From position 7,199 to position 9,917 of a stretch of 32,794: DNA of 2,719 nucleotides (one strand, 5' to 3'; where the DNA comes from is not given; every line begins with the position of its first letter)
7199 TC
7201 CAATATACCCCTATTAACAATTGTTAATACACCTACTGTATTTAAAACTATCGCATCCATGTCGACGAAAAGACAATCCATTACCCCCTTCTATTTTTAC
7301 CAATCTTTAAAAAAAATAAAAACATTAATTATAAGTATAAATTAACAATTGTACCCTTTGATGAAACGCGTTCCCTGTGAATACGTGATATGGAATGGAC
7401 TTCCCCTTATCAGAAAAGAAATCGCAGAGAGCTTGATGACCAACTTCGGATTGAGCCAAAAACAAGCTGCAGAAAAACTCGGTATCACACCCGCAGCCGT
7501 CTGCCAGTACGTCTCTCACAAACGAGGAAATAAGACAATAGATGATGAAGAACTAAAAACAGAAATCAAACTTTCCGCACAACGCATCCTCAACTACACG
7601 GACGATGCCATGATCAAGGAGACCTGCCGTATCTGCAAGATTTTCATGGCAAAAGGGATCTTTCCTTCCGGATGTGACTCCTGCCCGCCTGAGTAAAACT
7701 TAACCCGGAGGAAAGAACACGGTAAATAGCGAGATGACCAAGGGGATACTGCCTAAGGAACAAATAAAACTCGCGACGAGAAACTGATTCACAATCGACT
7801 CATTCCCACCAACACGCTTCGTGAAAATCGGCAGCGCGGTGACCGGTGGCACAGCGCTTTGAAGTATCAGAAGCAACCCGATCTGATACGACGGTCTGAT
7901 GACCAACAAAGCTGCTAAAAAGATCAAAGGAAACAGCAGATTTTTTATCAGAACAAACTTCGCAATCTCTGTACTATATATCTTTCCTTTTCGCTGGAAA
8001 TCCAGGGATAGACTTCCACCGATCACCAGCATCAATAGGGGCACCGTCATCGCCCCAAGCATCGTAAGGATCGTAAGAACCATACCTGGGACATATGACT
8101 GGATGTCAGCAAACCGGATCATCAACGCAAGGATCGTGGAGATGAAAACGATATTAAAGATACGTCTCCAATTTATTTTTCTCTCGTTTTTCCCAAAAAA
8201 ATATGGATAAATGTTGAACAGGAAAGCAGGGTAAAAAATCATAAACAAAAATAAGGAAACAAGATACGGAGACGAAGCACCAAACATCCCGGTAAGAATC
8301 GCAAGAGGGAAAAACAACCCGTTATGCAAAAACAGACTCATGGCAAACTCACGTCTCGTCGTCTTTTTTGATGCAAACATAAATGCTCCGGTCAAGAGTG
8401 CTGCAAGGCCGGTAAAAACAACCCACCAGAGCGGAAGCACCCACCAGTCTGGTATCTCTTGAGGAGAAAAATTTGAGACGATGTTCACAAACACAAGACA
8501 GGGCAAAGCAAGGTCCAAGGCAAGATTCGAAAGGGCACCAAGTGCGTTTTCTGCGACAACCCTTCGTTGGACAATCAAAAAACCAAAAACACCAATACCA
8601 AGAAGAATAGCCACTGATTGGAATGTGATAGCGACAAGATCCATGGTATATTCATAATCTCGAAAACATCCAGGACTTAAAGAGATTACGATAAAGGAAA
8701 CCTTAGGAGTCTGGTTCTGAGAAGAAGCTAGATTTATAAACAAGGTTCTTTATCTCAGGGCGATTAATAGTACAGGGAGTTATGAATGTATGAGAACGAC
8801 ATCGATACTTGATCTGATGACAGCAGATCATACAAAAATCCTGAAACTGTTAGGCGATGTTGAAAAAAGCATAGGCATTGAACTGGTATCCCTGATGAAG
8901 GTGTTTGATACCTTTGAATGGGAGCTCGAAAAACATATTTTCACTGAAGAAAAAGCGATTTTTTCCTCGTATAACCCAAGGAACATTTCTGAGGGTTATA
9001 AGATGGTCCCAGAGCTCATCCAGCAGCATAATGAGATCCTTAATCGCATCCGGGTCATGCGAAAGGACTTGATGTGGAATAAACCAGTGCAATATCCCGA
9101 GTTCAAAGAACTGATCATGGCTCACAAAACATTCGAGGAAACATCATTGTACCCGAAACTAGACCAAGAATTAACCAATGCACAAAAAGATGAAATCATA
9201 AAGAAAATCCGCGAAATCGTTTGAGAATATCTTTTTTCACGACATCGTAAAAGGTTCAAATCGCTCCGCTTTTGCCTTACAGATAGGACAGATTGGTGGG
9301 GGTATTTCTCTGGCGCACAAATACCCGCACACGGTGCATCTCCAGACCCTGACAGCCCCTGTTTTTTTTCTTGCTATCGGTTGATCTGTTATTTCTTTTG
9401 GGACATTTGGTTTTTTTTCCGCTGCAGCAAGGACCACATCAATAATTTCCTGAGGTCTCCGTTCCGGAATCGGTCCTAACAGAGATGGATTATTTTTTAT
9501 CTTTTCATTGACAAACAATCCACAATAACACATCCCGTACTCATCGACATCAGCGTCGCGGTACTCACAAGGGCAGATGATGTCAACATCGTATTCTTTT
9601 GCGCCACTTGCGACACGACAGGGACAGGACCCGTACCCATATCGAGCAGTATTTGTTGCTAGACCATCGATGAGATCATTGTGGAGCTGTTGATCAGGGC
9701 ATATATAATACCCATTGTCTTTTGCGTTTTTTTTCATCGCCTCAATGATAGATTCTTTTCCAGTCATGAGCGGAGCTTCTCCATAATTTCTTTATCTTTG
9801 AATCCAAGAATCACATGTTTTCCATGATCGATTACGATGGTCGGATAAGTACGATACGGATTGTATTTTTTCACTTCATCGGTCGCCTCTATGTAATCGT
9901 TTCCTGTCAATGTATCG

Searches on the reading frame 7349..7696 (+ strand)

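Call 29: search_protein_families(library=pfam, proteins=[window:7349-7696:+], max_evalue=0.001)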
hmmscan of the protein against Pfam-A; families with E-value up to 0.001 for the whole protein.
window:7349-7696:+ (115 aa): 1 family
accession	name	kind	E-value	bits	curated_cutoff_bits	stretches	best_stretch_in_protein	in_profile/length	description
PF01381.28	HTH_3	-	0.00016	22.1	23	1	31-51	6-26/55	Helix-turn-helix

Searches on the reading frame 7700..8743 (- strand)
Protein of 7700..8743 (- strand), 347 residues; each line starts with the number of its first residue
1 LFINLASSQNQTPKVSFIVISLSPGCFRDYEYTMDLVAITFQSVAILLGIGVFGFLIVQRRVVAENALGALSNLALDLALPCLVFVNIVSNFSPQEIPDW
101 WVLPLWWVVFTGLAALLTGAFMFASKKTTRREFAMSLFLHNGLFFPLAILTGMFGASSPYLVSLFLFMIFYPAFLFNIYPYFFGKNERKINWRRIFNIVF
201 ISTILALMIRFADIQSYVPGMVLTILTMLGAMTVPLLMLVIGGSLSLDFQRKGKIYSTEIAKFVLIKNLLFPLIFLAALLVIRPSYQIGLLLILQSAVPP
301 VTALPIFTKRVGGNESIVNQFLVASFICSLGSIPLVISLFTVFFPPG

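Call 29: search_protein_families(library=pfam, proteins=[window:7700-8743:-], max_evalue=0.001)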
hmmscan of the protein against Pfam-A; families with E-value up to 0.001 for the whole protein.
window:7700-8743:- (347 aa): 1 family
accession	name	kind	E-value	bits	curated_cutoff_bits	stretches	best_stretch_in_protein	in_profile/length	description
PF03547.23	Mem_trans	-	1.3e-22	80.4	25.7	2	41-181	3-144/343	Membrane transport protein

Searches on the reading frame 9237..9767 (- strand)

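Call 29: search_protein_families(library=pfam, proteins=[window:9237-9767:-], max_evalue=0.001)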
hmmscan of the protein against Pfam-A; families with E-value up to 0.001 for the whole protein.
window:9237-9767:- (176 aa): 2 families
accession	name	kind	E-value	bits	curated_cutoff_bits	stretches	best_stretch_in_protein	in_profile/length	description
PF02943.20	FeThRed_B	-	2.6e-22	79.3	22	1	7-92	5-92/106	Ferredoxin thioredoxin reductase catalytic beta chain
PF21349.2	RUBY_RBDX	-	2e-12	46.8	26.5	1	142-171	1-30/30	Rubrerythrin, rubredoxin-like domain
